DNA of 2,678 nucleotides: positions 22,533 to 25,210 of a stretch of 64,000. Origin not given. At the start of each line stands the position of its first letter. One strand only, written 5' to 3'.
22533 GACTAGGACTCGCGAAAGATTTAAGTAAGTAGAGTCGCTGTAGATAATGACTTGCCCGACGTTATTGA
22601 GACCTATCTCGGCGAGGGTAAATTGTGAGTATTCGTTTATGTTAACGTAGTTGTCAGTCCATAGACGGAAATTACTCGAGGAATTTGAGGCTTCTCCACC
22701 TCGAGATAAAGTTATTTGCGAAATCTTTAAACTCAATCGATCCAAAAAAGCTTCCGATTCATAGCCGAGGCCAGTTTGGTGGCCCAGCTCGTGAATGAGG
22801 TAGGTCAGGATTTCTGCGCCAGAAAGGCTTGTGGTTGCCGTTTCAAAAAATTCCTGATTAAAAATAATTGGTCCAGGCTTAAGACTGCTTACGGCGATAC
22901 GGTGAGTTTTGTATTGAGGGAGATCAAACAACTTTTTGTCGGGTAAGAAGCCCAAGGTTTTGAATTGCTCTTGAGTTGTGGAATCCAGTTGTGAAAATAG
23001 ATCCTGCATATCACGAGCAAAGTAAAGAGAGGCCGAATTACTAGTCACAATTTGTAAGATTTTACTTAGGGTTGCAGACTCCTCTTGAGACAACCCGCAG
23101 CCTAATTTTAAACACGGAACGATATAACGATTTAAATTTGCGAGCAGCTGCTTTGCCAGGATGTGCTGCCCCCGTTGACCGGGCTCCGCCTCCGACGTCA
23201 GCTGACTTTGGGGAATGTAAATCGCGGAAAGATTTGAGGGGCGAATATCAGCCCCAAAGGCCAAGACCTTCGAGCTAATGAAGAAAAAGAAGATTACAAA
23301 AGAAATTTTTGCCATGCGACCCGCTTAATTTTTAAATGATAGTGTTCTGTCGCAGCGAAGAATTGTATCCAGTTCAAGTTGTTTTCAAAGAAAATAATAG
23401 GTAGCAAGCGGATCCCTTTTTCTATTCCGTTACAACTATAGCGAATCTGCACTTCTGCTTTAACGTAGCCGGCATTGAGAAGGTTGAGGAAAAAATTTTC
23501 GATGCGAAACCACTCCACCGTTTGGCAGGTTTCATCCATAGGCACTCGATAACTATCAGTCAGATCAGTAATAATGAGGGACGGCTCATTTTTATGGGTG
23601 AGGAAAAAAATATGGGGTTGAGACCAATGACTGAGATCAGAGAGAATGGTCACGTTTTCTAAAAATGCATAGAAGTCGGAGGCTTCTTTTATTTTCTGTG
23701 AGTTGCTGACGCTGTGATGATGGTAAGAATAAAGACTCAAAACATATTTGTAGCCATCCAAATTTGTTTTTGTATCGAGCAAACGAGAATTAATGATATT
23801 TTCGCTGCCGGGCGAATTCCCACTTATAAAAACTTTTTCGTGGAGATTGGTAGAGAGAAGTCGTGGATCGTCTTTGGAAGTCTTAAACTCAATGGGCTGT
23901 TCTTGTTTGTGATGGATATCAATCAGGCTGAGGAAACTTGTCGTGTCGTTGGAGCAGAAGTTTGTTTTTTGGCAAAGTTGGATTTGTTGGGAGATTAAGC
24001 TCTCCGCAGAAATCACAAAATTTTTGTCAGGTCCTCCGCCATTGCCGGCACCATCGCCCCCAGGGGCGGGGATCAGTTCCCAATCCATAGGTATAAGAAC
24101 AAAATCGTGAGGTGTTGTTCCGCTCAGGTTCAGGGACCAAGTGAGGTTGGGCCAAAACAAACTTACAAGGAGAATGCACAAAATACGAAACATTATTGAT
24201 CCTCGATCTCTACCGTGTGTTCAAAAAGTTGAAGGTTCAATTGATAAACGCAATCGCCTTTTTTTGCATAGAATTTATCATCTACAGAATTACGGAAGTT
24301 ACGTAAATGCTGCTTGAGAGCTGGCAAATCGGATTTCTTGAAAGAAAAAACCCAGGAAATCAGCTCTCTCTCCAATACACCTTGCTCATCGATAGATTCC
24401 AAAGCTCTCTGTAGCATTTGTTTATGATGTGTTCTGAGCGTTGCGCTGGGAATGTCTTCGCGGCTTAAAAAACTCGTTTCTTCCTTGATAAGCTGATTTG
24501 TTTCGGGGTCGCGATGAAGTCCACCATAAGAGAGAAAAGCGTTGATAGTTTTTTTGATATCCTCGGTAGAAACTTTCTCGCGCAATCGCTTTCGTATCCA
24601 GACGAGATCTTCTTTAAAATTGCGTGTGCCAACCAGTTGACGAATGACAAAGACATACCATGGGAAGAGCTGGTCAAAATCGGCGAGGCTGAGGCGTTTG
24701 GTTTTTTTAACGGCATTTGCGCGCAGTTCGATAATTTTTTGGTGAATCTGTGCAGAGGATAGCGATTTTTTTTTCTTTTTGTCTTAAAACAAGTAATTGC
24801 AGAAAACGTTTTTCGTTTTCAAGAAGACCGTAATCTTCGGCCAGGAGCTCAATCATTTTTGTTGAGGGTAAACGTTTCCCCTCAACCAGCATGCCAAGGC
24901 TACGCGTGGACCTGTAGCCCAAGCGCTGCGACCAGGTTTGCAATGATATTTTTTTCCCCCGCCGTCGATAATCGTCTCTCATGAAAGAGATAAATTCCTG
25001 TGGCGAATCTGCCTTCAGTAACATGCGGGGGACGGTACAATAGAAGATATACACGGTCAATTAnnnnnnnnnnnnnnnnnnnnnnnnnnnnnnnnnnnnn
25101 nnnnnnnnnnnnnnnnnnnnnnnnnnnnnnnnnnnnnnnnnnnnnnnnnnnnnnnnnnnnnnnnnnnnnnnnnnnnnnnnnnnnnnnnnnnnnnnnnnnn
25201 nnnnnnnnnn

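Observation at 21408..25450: AT-rich, translationally coupled four-gene operon: lipoprotein, TIGR02147-like HTH, and a catalytic/degenerate pair of secreted HExxH-type proteins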

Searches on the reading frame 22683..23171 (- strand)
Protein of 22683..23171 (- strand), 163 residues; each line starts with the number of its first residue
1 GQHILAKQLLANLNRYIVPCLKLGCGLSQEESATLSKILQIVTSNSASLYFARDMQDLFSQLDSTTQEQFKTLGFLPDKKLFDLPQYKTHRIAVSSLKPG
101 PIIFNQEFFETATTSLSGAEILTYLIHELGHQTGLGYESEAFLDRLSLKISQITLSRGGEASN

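Call 30: search_solved_structures(query=A5, max_evalue=10, show_alignments=3)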
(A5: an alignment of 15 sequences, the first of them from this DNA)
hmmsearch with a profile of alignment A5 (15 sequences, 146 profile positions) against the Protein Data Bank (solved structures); distinct sequences matched with E-value up to 10: 32.
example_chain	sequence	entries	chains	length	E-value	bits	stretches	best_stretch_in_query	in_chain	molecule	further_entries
3e11_A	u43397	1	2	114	0.021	17.8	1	85-122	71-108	predicted zincin-like metalloprotease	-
5dcx_A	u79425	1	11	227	0.2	14.6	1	5-49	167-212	Protein Rep68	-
9bu7_A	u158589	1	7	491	0.22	14.5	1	5-49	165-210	Protein Rep68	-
9bc5_A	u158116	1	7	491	0.22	14.5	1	5-49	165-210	Protein Rep68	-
7jsi_A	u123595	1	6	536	0.26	14.3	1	5-49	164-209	Protein Rep68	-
7jse_A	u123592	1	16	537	0.26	14.2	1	5-49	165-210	Protein Rep68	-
7jsf_A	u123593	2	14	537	0.26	14.2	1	5-49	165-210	Protein Rep68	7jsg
7jsh_A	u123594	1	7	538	0.26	14.2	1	5-49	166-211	Protein Rep68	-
5h0u_A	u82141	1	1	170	0.37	13.7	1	98-123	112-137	Matrix metalloproteinase-14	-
1bqq_M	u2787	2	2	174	0.39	13.7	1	98-123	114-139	MEMBRANE-TYPE MATRIX METALLOPROTEINASE | PROTEIN (MEMBRANE-TYPE MATRIX METALLOPROTEINASE (CDMT1-MMP))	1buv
1rm8_A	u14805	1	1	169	0.41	13.6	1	100-123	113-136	Matrix metalloproteinase-16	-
3ma2_D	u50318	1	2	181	0.41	13.6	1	98-123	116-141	Matrix metalloproteinase-14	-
5byg_A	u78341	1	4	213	0.45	13.5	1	5-47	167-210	Protein Rep78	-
3zvs_A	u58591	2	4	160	0.48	13.4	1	103-135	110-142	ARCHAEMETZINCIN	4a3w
4axq_A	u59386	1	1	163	0.5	13.3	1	103-135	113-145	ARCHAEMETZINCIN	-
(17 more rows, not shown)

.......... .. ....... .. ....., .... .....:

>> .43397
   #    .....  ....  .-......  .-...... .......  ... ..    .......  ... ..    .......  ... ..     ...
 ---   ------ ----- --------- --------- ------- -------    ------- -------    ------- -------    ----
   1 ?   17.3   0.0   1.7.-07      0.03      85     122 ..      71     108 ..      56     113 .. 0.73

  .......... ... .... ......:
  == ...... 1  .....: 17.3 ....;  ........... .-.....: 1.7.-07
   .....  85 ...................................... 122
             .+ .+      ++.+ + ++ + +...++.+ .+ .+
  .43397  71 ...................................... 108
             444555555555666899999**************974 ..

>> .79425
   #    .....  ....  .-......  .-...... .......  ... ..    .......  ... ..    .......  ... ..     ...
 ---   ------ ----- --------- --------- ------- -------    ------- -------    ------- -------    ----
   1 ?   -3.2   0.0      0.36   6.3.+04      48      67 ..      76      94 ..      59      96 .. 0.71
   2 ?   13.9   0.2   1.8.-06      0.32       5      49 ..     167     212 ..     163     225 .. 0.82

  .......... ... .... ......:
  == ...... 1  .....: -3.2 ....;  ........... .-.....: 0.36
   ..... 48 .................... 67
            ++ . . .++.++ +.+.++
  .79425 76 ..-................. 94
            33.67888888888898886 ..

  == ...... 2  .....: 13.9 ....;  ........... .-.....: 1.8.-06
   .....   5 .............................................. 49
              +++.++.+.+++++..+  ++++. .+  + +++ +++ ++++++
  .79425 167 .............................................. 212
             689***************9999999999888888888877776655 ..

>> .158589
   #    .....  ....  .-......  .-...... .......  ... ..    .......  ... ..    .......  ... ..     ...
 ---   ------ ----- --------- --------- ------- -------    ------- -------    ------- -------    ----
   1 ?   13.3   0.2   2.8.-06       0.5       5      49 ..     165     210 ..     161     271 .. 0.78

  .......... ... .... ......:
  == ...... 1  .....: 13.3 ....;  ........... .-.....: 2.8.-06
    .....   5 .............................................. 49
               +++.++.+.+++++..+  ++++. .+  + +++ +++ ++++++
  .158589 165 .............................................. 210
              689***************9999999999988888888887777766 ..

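Call 47: predict_structure(alignment_id=A5)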
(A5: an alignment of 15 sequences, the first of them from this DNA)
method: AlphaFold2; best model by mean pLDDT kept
length: 163 residues; sequences in the alignment: 15
mean_pLDDT: 89.7   pTM: 0.87
mean pLDDT of the five models: 89.7, 88.7, 88.2, 87.3, 86.6
residues with pLDDT >= 90: 115; 70-90: 37; 50-70: 8; < 50: 3
segments of 3 or more residues with pLDDT < 50: 161-163
pLDDT, mean of each block of 10 residues (from residue 1): 92 94 94 98 92 88 93 84 69 94 92 87 97 96 97 82 45
secondary structure, 60 per line:
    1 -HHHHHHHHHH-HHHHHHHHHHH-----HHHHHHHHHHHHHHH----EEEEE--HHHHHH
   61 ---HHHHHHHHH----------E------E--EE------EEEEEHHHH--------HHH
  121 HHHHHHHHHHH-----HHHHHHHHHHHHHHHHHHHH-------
elements in order: H2-11 H13-23 H29-43 E48-52 H55-60 H64-72 E101-105 H106-109 H118-131 H137-156
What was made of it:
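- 22698..23174 (-): N-terminal zincin-like domain of P635 (residues 48-206). Domain model pLDDT 89.7, pTM 0.87 (call 47).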

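Call 51: fold_search(model_id=the predicted structure, library=pdb)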
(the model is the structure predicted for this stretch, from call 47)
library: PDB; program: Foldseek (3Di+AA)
matches with E <= 10: 103; with E <= 0.001: 0
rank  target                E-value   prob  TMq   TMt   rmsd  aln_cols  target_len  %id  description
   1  1eb6                  2.1e-01  0.82  0.48  0.45   5.2       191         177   14  Deuterolysin from Aspergillus oryzae (released 2001-11-23)
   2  4qhi_D                5.2e-01  0.77  0.39  0.56   7.0       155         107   13  Crystal structure of Methanocaldococcus jannaschii selecase mutant R36W (released 2014-07-16)
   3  4qhj_A                5.8e-01  0.60  0.35  0.50   8.4       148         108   18  Crystal structure of Methanocaldococcus jannaschii selecase mutant I100F+H107F (released 2014-07-16)
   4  5xbn                  6.4e-01  0.38  0.35  0.42   9.5       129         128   12  crystal structure of Wss1 from saccharomyces cerevisiae (released 2018-03-28)
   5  4qhi_C                8.0e-01  0.38  0.32  0.46   8.8       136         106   16  Crystal structure of Methanocaldococcus jannaschii selecase mutant R36W (released 2014-07-16)
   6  4jiu                  8.4e-01  0.47  0.34  0.50   8.9       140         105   14  Crystal structure of the metallopeptidase zymogen of Pyrococcus abyssi abylysin (released 2013-06-12)
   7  1dmt                  8.4e-01  0.20  0.37  0.12  11.5       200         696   13  STRUCTURE OF HUMAN NEUTRAL ENDOPEPTIDASE COMPLEXED WITH PHOSPHORAMIDON (released 2000-12-20)
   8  5xbv                  9.4e-01  0.38  0.34  0.42   7.1       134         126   12  Crystal structure of Wss1 mutant from saccharomyces cerevisiae (released 2018-03-28)
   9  4qhf                  9.9e-01  0.21  0.28  0.40  10.1       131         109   23  Crystal structure of Methanocaldococcus jannaschii monomeric selecase (released 2014-07-16)
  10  6zxk_J                1.1e+00  0.23  0.36  0.13   6.5       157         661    9  Fully-loaded anthrax lethal toxin in its heptameric pre-pore state and PA7LF(2+1B) arrangement (released 2020-09-02)
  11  4xbh_A                1.2e+00  0.18  0.36  0.12  10.4       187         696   14  Soluble rabbit neprilysin (released 2016-05-25)
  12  4hw3_J                1.3e+00  0.07  0.18  0.19  16.1       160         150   11  Discovery of potent Mcl-1 inhibitors using fragment-based methods and structure-based design (released 2013-01-09)
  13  4qhg                  1.4e+00  0.28  0.29  0.41   8.3        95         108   22  Crystal structure of Methanocaldococcus jannaschii dimeric selecase (released 2014-07-16)
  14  6sh1_AAA              1.4e+00  0.16  0.37  0.12  11.1       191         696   13  Crystal structure of substrate-free human neprilysin E584D. (released 2019-09-25)
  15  6fpc_A                1.4e+00  0.13  0.32  0.29  11.3       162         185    9  Structure of the PRO-PRO endopeptidase (PPEP-2) from Paenibacillus alvei (released 2018-05-30)
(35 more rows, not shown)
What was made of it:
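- On Zincin metallopeptidases (HExxH): Top Foldseek hits for the N-domain are nearly all zincins, but the best is E 0.21 with TM 0.48 (call 51).
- Nearly all top PDB fold matches are zincin peptidases: deuterolysin, selecase, abylysin, Wss1, neprilysin, lethal factor and PPEP (call 51).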

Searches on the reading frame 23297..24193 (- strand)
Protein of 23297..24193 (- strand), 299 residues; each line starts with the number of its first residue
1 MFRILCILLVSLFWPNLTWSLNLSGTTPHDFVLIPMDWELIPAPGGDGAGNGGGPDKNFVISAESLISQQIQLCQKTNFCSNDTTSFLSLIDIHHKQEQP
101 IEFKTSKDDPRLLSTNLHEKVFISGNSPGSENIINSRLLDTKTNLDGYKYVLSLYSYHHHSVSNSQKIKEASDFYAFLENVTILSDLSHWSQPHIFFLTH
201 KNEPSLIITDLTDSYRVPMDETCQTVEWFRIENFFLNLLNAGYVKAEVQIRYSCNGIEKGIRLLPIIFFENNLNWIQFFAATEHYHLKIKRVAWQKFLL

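Call 3: search_protein_families(library=pfam, proteins=[window:23297-24193:-], max_evalue=1)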
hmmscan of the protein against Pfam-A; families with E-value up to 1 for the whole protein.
window:23297-24193:- (299 aa): 0 families

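Call 4: search_protein_families(library=ncbifam, proteins=[window:23297-24193:-], max_evalue=1)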
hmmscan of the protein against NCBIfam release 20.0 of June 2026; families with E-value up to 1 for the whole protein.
window:23297-24193:- (299 aa): 0 families

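Call 14: find_homologous_proteins(query=window:23297-24193:-, max_evalue=0.01)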
Query window:23297-24193:- (299 aa): 1 proteins with E <= 0.01 among 515 candidates.
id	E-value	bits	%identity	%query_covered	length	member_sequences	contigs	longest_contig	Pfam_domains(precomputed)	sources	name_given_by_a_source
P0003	1.9e-203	692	100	100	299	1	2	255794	-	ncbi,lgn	-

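Call 75: search_protein_families(library=padloc, proteins=[window:23297-24193:-], max_evalue=0.1)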
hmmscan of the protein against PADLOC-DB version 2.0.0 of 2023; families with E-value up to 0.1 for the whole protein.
window:23297-24193:- (299 aa): 0 families

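Call 96: search_solved_structures(query=A7, max_evalue=1)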
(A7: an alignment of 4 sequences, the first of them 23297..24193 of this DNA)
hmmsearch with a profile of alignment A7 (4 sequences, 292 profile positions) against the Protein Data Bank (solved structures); distinct sequences matched with E-value up to 1: 1.
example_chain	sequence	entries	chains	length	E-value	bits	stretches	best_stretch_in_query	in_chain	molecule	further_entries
7smj_A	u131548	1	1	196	0.14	14.4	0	145-210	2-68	AI-designed TIM-barrel F2N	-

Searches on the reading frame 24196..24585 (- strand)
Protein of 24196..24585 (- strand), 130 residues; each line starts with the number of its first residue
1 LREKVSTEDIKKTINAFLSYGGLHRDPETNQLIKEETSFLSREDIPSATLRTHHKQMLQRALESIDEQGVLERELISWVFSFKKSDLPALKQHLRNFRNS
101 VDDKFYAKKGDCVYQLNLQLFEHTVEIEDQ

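Call 3: search_protein_families(library=pfam, proteins=[window:24196-24585:-], max_evalue=1)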
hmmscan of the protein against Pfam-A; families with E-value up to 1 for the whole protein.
window:24196-24585:- (130 aa): 2 families
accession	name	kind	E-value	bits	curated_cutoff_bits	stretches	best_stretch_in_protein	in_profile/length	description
PF14394.12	DUF4423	-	1.6e-21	77.3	30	1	5-122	48-164/165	Domain of unknown function (DUF4423)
PF16278.11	zf-C2HE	-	0.0034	18.2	30.1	1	43-95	9-58/63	C2HE / C2H2 / C2HC zinc-binding finger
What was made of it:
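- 24193..25024 (-): TIGR02147/DUF4423 gene with an XRE-type HTH N-terminus, interrupted by a frameshift. DUF4423 scores 77 bits (call 3).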

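Call 4: search_protein_families(library=ncbifam, proteins=[window:24196-24585:-], max_evalue=1)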
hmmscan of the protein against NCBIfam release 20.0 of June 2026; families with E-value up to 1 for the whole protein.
window:24196-24585:- (130 aa): 1 family
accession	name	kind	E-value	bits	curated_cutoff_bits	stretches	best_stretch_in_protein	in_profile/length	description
TIGR02147.1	Fsuc_second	paralog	4.7e-14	52.5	50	1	2-123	148-269/272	TIGR02147 family protein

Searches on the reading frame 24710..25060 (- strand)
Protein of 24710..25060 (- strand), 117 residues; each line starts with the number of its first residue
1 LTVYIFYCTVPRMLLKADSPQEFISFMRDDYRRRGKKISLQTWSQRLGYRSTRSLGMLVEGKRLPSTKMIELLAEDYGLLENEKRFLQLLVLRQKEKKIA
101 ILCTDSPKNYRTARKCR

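Call 3: search_protein_families(library=pfam, proteins=[window:24710-25060:-], max_evalue=1)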
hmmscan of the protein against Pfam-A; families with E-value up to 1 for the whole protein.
window:24710-25060:- (117 aa): 0 families

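Call 4: search_protein_families(library=ncbifam, proteins=[window:24710-25060:-], max_evalue=1)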
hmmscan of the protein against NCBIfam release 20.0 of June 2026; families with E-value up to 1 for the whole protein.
window:24710-25060:- (117 aa): 1 family
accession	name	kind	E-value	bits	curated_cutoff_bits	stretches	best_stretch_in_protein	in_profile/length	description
TIGR02147.1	Fsuc_second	paralog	2.3e-06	27.3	50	1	23-92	10-82/272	TIGR02147 family protein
